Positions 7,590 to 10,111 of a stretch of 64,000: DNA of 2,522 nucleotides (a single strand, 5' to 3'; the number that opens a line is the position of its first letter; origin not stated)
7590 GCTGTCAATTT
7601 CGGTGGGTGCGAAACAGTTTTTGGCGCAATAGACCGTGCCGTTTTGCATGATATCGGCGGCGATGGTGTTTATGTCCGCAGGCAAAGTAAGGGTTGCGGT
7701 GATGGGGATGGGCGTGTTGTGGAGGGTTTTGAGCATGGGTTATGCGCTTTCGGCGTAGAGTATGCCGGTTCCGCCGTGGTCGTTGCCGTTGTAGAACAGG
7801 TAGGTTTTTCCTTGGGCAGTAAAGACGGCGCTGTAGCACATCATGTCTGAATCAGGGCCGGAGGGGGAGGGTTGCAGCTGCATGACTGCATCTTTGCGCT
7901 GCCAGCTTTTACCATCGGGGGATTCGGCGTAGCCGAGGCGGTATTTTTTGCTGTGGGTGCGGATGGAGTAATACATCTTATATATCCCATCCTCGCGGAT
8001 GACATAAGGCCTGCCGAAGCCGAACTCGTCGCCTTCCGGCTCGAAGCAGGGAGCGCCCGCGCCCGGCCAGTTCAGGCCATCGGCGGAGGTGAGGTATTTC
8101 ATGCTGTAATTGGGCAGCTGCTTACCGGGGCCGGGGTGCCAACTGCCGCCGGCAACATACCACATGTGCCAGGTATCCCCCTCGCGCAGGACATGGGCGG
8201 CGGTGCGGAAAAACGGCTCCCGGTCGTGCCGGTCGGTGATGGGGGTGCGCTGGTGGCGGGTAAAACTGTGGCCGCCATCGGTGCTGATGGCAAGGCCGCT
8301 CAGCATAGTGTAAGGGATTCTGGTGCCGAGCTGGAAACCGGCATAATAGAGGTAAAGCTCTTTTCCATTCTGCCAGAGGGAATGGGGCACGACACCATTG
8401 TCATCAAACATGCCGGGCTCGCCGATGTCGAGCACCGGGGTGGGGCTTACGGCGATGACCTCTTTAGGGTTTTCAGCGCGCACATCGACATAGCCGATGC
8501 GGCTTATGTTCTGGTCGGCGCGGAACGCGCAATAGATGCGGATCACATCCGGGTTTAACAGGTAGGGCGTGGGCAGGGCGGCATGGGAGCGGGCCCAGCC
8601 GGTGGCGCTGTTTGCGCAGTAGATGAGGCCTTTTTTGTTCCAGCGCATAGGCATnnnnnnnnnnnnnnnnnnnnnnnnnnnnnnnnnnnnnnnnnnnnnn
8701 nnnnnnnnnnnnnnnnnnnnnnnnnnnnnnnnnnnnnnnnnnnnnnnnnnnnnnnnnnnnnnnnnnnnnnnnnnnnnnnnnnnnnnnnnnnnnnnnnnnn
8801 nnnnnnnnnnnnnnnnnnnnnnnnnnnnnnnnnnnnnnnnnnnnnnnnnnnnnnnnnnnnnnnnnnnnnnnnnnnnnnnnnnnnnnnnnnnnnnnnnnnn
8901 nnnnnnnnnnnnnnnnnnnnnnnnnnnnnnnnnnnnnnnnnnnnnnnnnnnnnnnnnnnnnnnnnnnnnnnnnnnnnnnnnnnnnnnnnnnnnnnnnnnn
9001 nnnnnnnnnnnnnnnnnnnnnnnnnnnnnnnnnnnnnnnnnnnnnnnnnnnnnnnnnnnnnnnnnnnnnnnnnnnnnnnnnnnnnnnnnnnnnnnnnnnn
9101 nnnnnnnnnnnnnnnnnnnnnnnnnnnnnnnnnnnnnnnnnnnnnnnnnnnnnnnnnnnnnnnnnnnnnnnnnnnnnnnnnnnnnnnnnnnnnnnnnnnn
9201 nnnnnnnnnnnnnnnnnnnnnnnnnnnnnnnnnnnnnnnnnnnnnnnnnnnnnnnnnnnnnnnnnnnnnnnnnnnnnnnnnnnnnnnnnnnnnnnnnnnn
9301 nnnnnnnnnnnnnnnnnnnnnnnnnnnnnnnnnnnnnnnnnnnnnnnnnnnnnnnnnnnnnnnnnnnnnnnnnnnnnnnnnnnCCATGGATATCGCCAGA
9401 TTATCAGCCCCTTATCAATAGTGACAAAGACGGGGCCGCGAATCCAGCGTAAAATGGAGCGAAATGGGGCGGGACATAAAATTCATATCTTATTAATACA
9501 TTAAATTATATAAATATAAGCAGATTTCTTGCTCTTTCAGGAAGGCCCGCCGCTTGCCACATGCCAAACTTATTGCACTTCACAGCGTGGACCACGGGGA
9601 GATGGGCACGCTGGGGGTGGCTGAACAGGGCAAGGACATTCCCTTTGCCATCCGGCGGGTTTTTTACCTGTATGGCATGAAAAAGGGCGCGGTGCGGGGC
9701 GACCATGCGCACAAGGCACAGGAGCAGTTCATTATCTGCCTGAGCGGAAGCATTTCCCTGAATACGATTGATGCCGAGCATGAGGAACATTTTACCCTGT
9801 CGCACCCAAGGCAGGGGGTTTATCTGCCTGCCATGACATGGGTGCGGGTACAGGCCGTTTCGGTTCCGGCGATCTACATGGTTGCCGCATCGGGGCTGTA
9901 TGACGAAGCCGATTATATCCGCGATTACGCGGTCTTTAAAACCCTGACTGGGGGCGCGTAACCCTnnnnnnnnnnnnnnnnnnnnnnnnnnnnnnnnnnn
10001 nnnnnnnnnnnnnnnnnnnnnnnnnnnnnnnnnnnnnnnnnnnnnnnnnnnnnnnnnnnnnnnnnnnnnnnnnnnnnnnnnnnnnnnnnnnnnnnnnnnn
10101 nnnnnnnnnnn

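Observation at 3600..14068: Divergent glycan-decoration locus: a 3-amino-3,6-dideoxyhexose lipid-carrier route plus an unassignable accessory operon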

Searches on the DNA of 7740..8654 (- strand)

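Call 96: search_dna_similar(query=L125:6390-8895:+, collection=ecoli_genomes, mode=distant, max_rows=8, max_evalue=0.001)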
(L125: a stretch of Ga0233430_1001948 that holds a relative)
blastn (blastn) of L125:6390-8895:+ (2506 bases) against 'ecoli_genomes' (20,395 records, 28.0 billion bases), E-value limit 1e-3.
No match.

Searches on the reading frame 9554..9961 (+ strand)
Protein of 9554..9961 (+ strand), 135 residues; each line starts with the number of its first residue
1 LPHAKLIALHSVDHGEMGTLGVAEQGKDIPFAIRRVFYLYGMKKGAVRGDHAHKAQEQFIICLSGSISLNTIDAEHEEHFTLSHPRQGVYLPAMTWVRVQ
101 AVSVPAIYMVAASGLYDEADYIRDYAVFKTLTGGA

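Call 3: search_protein_families(library=pfam, proteins=[window:9554-9961:+], max_evalue=0.01)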
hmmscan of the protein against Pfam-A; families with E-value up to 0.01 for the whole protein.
window:9554-9961:+ (135 aa): 2 families
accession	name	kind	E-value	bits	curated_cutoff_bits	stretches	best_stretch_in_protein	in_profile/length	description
PF05523.17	FdtA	-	7.9e-40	136.1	23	1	4-131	3-129/131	WxcM-like, C-terminal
PF07883.17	Cupin_2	-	0.00011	22.2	27.2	1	40-103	3-60/70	Cupin domain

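Call 4: search_protein_families(library=ncbifam, proteins=[window:9554-9961:+], max_evalue=0.01)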
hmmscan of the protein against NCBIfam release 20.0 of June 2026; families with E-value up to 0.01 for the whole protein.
window:9554-9961:+ (135 aa): 1 family
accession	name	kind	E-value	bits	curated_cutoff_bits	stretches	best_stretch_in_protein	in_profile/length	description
TIGR04366.1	cupin_WbuC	subfamily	0.005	16.7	42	1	41-119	40-122/132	WbuC family cupin fold metalloprotein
